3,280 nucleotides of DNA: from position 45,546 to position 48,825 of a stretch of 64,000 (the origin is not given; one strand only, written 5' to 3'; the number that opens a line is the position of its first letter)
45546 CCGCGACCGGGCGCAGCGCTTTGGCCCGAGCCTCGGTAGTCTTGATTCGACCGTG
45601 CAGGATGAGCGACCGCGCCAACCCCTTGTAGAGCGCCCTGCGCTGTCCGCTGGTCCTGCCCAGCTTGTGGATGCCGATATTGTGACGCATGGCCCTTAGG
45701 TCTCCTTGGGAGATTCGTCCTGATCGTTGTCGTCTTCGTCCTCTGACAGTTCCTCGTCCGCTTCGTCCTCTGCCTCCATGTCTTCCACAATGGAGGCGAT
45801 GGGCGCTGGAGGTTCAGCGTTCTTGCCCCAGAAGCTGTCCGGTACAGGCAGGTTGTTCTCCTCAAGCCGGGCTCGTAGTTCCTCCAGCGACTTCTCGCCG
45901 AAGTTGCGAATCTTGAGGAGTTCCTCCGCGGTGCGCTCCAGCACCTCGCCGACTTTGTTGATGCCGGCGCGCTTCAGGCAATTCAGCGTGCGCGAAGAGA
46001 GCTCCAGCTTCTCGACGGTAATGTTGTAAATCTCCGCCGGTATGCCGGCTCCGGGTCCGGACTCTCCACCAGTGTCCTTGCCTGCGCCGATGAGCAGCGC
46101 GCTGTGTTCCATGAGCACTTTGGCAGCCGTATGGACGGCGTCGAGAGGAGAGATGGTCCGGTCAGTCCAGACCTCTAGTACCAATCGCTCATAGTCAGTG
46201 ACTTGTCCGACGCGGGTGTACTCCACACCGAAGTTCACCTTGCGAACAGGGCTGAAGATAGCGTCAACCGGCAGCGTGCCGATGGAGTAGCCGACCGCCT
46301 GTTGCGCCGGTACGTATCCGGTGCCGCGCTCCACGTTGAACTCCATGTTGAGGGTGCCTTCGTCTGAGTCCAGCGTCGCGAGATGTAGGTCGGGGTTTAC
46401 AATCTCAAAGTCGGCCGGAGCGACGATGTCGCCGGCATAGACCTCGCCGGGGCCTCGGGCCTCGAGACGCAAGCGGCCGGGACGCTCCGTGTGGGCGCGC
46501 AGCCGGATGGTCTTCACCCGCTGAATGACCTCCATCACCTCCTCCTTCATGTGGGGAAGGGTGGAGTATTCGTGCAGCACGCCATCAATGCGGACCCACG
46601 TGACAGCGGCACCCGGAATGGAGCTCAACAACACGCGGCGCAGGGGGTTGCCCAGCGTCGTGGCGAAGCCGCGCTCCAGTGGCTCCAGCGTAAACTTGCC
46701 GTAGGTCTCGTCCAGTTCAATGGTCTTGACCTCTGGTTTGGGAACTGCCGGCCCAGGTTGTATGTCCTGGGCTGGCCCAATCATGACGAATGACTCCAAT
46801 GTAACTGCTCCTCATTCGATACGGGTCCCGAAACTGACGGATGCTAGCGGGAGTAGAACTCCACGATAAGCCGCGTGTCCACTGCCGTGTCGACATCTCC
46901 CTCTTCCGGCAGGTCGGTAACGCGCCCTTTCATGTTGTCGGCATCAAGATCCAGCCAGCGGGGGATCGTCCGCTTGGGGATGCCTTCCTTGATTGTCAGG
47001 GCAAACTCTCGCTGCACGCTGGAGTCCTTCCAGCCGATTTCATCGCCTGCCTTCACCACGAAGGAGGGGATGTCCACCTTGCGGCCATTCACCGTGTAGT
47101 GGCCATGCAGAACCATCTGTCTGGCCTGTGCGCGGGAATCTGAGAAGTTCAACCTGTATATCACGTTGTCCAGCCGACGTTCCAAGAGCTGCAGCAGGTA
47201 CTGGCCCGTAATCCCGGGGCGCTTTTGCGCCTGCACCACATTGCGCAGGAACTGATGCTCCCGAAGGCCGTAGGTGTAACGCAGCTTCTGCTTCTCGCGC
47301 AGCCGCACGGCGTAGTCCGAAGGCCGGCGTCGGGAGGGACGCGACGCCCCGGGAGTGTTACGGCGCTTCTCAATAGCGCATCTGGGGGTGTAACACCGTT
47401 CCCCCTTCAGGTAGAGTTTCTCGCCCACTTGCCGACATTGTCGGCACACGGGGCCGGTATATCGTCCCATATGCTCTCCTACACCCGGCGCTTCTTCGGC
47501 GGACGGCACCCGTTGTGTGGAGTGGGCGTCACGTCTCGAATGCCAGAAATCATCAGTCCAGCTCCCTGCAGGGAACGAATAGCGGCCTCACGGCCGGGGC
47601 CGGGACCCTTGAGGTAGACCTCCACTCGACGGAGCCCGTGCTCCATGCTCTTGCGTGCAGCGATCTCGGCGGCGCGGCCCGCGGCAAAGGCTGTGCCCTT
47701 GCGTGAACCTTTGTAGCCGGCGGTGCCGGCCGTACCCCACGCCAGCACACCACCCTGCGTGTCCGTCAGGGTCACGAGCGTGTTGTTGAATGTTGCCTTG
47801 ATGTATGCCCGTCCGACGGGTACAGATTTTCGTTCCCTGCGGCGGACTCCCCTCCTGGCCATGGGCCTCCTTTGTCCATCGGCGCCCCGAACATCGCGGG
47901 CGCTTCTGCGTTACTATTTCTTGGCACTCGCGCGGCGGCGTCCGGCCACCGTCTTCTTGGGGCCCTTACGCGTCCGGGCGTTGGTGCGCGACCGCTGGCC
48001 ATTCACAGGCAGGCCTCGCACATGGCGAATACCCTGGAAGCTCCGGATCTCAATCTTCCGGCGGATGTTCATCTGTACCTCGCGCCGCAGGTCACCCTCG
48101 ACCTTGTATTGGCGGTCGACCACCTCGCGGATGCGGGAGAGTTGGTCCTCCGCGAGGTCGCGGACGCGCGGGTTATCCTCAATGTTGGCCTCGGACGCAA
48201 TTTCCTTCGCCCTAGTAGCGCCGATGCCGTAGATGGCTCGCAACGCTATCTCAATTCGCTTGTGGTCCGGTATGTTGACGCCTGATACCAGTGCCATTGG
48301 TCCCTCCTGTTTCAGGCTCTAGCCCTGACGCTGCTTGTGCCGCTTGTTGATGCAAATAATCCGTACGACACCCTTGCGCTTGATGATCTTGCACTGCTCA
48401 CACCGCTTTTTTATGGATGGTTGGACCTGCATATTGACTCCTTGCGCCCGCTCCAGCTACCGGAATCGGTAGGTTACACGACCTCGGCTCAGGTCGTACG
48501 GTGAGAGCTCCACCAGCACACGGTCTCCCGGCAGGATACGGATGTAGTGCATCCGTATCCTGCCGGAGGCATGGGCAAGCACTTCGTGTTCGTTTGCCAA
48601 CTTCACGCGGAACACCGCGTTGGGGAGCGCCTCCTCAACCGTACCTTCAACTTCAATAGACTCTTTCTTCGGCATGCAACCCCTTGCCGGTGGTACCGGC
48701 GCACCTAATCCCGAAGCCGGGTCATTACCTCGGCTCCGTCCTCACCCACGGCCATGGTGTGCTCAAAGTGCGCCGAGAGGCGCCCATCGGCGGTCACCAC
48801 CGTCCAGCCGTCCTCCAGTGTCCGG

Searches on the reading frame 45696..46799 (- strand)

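Call 73: search_protein_families(library=pfam, proteins=[window:45696-46799:-], max_evalue=0.001)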
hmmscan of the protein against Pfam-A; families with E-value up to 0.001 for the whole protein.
window:45696-46799:- (367 aa): 3 families
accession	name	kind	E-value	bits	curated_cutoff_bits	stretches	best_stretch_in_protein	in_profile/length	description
PF01000.31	RNA_pol_A_bac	-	1.3e-29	103.3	33.9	1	69-183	1-119/119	RNA polymerase Rpb3/RpoA insert domain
PF01193.29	RNA_pol_L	-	5.4e-23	80.9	24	1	39-232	1-73/74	RNA polymerase Rpb3/Rpb11 dimerisation domain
PF03118.21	RNA_pol_A_CTD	-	2e-22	79.1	23.8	1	257-314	10-67/67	Bacterial RNA polymerase, alpha chain C terminal domain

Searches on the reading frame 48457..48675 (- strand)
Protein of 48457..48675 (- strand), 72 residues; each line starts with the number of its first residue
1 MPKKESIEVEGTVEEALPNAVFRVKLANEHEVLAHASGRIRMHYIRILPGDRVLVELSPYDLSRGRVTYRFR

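Call 51: list_cluster_members(proteins=[window:48457-48675:-, window:61237-61545:-, window:55448-55822:-, window:58408-58695:-, window:56662-56859:-, window:54215-54400:-, window:40915-41148:-, window:56875-57306:-, window:47914-48297:-, window:59530-59823:-])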
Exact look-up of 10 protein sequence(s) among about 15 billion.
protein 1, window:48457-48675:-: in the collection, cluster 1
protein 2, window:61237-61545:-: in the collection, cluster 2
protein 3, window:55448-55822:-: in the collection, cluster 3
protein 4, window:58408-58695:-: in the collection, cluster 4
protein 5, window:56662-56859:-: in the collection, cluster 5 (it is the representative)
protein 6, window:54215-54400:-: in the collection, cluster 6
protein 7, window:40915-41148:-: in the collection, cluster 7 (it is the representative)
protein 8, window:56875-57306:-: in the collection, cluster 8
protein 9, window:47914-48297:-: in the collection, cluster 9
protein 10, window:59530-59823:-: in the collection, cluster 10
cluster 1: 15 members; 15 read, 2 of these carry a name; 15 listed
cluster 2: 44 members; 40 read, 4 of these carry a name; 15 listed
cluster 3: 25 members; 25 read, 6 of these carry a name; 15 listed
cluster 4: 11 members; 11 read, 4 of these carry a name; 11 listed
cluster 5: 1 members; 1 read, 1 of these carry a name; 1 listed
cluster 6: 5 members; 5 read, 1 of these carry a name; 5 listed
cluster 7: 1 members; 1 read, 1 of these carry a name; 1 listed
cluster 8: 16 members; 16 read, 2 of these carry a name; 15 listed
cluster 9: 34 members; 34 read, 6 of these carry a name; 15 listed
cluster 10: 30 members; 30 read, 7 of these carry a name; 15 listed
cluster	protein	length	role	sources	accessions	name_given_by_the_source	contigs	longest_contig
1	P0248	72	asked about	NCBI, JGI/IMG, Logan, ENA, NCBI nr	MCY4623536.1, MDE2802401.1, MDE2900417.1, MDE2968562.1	MAG: translation initiation factor IF-1 [Chloroflexota bacterium] | translation initiation factor IF-1 | translation initiation factor IF-1 [Chloroflexota bacterium]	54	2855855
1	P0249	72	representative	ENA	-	-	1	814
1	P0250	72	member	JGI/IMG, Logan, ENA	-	translation initiation factor IF-1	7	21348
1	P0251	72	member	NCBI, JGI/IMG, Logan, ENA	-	-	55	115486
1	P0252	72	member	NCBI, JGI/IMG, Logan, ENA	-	-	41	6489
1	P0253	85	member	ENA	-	-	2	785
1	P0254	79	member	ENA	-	-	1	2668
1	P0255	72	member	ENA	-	-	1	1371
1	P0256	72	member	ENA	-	-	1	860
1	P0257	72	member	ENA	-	-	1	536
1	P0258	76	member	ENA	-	-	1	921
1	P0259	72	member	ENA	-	-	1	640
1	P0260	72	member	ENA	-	-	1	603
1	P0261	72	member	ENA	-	-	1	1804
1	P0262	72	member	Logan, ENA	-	-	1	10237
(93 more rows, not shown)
